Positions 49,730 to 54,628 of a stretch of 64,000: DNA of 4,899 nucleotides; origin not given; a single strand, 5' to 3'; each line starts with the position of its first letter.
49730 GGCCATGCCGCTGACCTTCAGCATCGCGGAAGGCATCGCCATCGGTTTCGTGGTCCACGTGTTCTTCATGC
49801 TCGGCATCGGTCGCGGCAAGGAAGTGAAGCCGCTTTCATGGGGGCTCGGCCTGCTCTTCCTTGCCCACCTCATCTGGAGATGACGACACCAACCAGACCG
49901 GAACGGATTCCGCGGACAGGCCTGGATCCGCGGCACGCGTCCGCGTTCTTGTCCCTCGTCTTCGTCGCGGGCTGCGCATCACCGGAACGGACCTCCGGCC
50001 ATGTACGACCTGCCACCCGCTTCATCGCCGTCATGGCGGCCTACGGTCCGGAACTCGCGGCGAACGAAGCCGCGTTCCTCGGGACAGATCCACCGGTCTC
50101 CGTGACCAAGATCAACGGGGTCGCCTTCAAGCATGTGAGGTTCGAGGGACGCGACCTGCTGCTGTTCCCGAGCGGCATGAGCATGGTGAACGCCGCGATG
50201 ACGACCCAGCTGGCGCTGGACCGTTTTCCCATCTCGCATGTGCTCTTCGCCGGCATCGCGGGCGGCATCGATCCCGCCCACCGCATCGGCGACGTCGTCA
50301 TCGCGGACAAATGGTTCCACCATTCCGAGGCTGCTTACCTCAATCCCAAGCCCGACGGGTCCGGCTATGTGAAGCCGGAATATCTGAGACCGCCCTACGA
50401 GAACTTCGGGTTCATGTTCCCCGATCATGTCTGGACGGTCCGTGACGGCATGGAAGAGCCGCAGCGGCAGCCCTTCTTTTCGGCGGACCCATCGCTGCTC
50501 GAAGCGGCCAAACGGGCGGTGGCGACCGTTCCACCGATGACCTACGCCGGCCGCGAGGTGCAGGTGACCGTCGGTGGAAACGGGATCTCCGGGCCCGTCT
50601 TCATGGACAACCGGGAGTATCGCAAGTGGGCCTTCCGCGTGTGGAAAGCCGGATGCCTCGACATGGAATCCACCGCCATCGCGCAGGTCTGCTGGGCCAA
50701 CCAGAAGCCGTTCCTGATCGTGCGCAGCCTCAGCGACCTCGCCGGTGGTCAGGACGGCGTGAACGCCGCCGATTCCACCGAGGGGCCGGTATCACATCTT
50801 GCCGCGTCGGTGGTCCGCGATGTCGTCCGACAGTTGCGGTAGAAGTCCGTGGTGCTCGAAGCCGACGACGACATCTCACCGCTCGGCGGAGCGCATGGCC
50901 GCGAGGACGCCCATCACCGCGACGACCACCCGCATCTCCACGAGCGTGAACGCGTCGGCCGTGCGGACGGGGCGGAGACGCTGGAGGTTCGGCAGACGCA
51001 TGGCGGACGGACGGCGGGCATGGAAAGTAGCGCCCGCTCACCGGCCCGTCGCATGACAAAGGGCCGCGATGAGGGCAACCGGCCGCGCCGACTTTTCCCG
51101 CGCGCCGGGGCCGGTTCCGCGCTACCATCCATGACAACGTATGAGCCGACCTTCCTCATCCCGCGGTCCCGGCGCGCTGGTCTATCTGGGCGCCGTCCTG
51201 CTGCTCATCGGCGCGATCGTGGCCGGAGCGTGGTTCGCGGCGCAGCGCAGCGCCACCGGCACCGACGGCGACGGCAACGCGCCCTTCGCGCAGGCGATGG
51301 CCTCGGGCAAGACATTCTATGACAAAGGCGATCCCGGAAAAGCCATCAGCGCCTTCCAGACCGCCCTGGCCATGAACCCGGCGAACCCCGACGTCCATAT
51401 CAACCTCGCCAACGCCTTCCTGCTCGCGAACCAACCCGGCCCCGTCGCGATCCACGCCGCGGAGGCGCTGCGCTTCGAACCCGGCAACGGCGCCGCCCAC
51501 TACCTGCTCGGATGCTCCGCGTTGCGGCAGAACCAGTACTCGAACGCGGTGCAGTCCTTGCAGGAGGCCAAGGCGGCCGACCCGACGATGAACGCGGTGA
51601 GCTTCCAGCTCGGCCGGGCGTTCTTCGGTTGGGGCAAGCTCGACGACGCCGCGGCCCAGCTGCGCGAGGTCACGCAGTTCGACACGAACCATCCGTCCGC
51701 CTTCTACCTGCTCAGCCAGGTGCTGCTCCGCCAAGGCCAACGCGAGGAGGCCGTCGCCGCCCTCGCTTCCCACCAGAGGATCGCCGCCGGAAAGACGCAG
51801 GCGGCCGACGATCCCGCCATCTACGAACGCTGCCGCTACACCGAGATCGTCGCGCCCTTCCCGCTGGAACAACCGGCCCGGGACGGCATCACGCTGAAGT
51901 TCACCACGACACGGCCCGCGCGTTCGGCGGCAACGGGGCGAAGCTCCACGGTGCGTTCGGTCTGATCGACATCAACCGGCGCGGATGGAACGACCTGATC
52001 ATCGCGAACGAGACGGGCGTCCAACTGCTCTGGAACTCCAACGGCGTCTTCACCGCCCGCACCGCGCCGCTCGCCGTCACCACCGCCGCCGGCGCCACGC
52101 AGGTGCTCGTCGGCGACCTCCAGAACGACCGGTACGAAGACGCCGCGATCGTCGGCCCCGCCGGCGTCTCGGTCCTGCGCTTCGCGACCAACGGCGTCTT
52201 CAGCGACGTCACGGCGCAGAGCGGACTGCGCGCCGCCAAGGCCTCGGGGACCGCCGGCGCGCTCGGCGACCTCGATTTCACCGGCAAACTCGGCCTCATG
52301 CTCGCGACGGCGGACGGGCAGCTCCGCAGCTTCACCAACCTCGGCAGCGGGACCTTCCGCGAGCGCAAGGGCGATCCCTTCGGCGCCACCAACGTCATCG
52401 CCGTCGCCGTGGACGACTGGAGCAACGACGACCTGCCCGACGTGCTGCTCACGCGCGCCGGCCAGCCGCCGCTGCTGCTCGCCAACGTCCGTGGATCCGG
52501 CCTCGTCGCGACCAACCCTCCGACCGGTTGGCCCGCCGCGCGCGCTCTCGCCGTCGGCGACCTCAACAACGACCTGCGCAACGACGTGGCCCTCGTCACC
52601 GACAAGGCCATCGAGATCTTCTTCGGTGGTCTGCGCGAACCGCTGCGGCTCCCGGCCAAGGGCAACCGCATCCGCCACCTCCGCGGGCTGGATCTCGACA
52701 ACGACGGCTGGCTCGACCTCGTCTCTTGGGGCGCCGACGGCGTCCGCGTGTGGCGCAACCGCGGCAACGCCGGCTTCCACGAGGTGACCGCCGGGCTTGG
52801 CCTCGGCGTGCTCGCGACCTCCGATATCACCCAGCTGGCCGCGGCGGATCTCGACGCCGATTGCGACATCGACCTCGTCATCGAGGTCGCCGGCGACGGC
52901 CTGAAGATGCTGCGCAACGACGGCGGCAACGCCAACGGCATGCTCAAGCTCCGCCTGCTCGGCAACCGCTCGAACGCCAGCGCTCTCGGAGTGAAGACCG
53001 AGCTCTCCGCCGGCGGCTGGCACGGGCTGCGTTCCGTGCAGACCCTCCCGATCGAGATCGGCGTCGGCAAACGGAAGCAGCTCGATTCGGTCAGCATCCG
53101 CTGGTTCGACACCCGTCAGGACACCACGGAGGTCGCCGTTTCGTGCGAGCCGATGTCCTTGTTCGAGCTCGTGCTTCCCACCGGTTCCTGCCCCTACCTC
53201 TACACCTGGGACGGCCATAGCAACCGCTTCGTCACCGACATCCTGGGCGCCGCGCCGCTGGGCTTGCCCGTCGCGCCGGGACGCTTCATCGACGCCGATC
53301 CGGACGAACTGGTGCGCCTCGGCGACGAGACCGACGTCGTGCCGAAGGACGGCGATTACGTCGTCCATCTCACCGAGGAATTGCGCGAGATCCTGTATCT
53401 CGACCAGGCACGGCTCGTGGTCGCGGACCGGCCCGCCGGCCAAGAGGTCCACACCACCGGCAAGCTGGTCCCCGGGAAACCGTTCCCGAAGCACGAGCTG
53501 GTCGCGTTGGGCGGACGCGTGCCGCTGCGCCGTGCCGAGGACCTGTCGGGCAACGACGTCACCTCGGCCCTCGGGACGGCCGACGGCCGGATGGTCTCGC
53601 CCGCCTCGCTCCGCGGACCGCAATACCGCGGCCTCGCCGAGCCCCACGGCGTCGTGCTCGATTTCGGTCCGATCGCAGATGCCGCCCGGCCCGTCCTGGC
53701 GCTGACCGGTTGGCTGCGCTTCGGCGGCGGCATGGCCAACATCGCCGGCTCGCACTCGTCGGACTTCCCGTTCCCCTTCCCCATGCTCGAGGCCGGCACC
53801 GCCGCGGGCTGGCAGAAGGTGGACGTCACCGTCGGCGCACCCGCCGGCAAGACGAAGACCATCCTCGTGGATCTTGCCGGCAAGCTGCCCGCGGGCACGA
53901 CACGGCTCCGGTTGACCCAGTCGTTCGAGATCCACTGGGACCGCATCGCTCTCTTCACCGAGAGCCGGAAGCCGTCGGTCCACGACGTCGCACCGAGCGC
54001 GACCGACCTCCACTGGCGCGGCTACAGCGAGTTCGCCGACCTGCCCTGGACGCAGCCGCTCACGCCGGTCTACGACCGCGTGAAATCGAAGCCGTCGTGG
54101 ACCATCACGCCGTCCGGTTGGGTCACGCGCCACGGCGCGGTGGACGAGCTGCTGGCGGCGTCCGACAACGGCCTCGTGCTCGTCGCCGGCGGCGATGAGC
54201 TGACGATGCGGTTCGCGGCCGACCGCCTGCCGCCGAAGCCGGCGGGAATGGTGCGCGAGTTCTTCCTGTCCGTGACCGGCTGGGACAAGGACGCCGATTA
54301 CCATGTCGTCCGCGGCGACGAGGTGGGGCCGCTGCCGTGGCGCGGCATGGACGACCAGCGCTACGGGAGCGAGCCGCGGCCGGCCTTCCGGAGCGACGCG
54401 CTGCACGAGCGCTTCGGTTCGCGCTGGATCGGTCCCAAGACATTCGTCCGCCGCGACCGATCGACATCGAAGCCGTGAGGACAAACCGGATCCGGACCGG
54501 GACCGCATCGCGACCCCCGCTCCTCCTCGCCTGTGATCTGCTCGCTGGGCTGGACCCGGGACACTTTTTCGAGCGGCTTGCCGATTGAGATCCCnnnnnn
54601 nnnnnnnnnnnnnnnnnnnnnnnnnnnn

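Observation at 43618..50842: TonB-dependent purine-nucleoside capture with apparently periplasmic deamination and deribosylation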

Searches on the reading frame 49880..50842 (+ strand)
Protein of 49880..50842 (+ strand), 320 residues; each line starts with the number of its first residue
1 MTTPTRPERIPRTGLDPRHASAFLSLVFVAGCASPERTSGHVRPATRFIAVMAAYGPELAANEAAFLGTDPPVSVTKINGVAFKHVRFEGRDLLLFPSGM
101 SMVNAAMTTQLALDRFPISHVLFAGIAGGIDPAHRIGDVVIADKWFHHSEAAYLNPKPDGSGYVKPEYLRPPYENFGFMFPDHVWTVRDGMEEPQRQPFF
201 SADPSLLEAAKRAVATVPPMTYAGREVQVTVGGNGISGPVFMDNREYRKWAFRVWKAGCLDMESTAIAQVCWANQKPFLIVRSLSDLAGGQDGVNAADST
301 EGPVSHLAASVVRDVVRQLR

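Call 8: search_protein_families(library=pfam, proteins=[window:49880-50842:+], max_evalue=0.01)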
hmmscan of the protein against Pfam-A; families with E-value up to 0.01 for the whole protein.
window:49880-50842:+ (320 aa): 1 family
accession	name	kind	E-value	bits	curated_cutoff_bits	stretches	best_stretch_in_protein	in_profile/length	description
PF01048.26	PNP_UDP_1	-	2.8e-31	109.2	25.1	1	49-316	2-228/233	Phosphorylase superfamily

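Call 9: search_protein_families(library=ncbifam, proteins=[window:49880-50842:+], max_evalue=0.001)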
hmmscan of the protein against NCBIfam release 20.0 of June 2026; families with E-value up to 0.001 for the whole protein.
window:49880-50842:+ (320 aa): 11 families
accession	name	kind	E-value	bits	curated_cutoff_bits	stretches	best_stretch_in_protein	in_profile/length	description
NF004079.0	PRK05584.1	equivalog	2.7e-29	102.3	169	2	49-148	3-98/232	5'-methylthioadenosine/adenosylhomocysteine nucleosidase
TIGR01704.1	MTA_SAH-Nsdase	equivalog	4.4e-21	75.5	73.8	2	77-149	26-98/229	5'-methylthioadenosine/S-adenosylhomocysteine nucleosidase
NF011286.0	PRK14697.1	equivalog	6.5e-18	65.1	260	2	77-149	28-100/233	bifunctional 5'-methylthioadenosine/S-adenosylhomocysteine nucleosidase/phosphatase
NF005213.0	PRK06698.1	equivalog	4.1e-16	58.8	768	2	78-149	29-100/459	bifunctional 5'-methylthioadenosine/S-adenosylhomocysteine nucleosidase/phosphatase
TIGR03664.1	fut_nucase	equivalog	2.8e-14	53.4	124.7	1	85-292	29-207/228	futalosine hydrolase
TIGR03468.1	HpnG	hypoth_equivalog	5.5e-11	42.4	187.1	1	256-289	126-159/212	hopanoid-associated phosphorylase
NF005221.0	PRK06714.1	equivalog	6e-10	39.1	218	1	233-289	143-199/236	S-adenosylhomocysteine nucleosidase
NF005522.0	PRK07164.1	equivalog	4.7e-09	36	161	0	258-288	157-187/218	5'-methylthioadenosine/S-adenosylhomocysteine nucleosidase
NF005476.0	PRK07077.1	equivalog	1.8e-06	27.4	215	0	115-145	51-81/243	phosphorylase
NF006087.0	PRK08236.1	equivalog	1.8e-05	24.5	213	1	92-144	31-83/219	futalosine hydrolase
NF004168.0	PRK05634.1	equivalog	0.0008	19.2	129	0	237-298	109-168/185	nucleosidase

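Call 15: search_solved_structures(query=window:49880-50842:+, max_evalue=0.001)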
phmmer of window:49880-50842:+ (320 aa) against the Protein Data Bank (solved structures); distinct sequences matched with E-value up to 0.001: 40.
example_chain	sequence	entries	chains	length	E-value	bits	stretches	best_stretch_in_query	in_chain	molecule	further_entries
5dk6_A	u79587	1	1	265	1e-18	71.1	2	74-148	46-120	5'-methylthioadenosine/S-adenosylhomocysteine nucleosidase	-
4qez_B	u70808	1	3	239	1.5e-17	67.3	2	78-149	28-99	5'-methylthioadenosine/S-adenosylhomocysteine nucleosidase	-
3bl6_A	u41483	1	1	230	6.9e-17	65.1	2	75-150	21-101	5'-methylthioadenosine nucleosidase/S-adenosylhomocysteine nucleosidase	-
4gmh_A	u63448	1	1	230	6.9e-17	65.1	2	75-150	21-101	5'-methylthioadenosine/S-adenosylhomocysteine nucleosidase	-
4x24_A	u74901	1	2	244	3.2e-15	59.6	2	79-149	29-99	5'-methylthioadenosine/S-adenosylhomocysteine nucleosidase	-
3dp9_A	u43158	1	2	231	3.6e-15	59.4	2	79-149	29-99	MTA/SAH nucleosidase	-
4wkb_A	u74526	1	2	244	4.5e-15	59.1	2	79-149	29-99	5'-methylthioadenosine/S-adenosylhomocysteine nucleosidase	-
3eei_A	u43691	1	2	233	1.4e-13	54.2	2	193-317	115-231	5-methylthioadenosine nucleosidase/S-adenosylhomocysteine nucleosidase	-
4jwt_A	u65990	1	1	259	4.6e-13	52.5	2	194-291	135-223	Methylthioadenosine nucleosidase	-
5ue1_A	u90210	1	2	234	5.7e-13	52.2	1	75-149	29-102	5'-methylthioadenosine/S-adenosylhomocysteine nucleosidase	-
6if8_A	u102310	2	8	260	1.5e-12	50.9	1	74-148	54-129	5'-methylthioadenosine/S-adenosylhomocysteine nucleosidase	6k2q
6po4_A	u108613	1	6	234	1.6e-12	50.8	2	81-149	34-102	5'-methylthioadenosine/S-adenosylhomocysteine nucleosidase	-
4kn5_A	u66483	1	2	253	6e-12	48.8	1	60-145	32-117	Methylthioadenosine nucleosidase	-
4g89_A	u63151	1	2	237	7e-12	48.6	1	85-149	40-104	5'-methylthioadenosine/S-adenosylhomocysteine nucleosidase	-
3o4v_A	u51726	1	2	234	8.7e-12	48.3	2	85-149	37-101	MTA/SAH nucleosidase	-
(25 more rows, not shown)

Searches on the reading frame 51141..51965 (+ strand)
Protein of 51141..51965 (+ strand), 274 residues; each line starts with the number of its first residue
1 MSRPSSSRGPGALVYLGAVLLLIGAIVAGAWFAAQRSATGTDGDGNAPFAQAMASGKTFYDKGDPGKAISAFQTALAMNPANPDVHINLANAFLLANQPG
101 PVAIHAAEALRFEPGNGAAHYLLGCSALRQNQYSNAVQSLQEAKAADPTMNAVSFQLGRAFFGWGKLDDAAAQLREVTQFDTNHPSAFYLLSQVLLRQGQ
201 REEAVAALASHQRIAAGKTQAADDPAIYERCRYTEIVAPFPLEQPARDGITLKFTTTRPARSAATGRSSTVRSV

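Call 8: search_protein_families(library=pfam, proteins=[window:51141-51965:+], max_evalue=0.01)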
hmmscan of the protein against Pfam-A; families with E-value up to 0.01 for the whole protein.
window:51141-51965:+ (274 aa): 19 families
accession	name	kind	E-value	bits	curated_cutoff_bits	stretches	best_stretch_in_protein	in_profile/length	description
PF13414.12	TPR_11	-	2.7e-19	69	26.8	2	56-94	1-39/42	TPR repeat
PF14559.12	TPR_19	-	1.6e-18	67.2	25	3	61-98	3-40/68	Tetratricopeptide repeat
PF13432.12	TPR_16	-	4.5e-18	65.8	32.7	3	55-97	3-45/65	Tetratricopeptide repeat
PF07719.23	TPR_2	-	4.9e-17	61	27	2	118-149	2-33/34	Tetratricopeptide repeat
PF13181.12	TPR_8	-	1.2e-13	50.5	25.7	0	119-149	3-33/34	Tetratricopeptide repeat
PF00515.34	TPR_1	-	1.6e-13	50.3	27.8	2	119-149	3-33/34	Tetratricopeptide repeat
PF13431.12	TPR_17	-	1.1e-12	47.6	24.4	1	71-99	1-29/34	Tetratricopeptide repeat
PF23914.1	TPR_CcmH_CycH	-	4.2e-11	43.4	42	2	56-144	57-148/158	Cytochrome c-type biogenesis protein H TPR domain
PF12895.13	ANAPC3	-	1.8e-10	41.4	27.2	1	103-176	8-81/82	Anaphase-promoting complex, cyclosome, subunit 3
PF24575.1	TPR_Slam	-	1.6e-09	38.5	35.2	1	121-173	51-103/104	Surface lipoprotein assembly modifier, N-terminal TPR repeats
PF13428.12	TPR_14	-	2.2e-09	37.5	23.5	1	56-91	8-43/44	Tetratricopeptide repeat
PF13174.12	TPR_6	-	7.3e-08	33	26.3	0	119-148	2-31/33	Tetratricopeptide repeat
PF13424.12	TPR_12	-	4.2e-07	30.5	30.1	0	187-211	47-71/77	Tetratricopeptide repeat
PF13176.12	TPR_7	-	8.2e-07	29.1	27.9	0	119-148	1-32/36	Tetratricopeptide repeat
PF14561.12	TPR_20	-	1.8e-05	25.4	25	0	133-183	4-54/90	Tetratricopeptide repeat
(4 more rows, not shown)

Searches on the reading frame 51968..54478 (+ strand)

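Call 56: search_protein_families(library=pfam, proteins=[window:51968-54478:+], max_evalue=0.001)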
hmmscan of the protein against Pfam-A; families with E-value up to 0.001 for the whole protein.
window:51968-54478:+ (836 aa): 1 family
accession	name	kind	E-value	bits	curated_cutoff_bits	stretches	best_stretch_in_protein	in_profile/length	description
PF13517.12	FG-GAP_3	-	2.8e-28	98.7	26.9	3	242-305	1-61/61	FG-GAP-like repeat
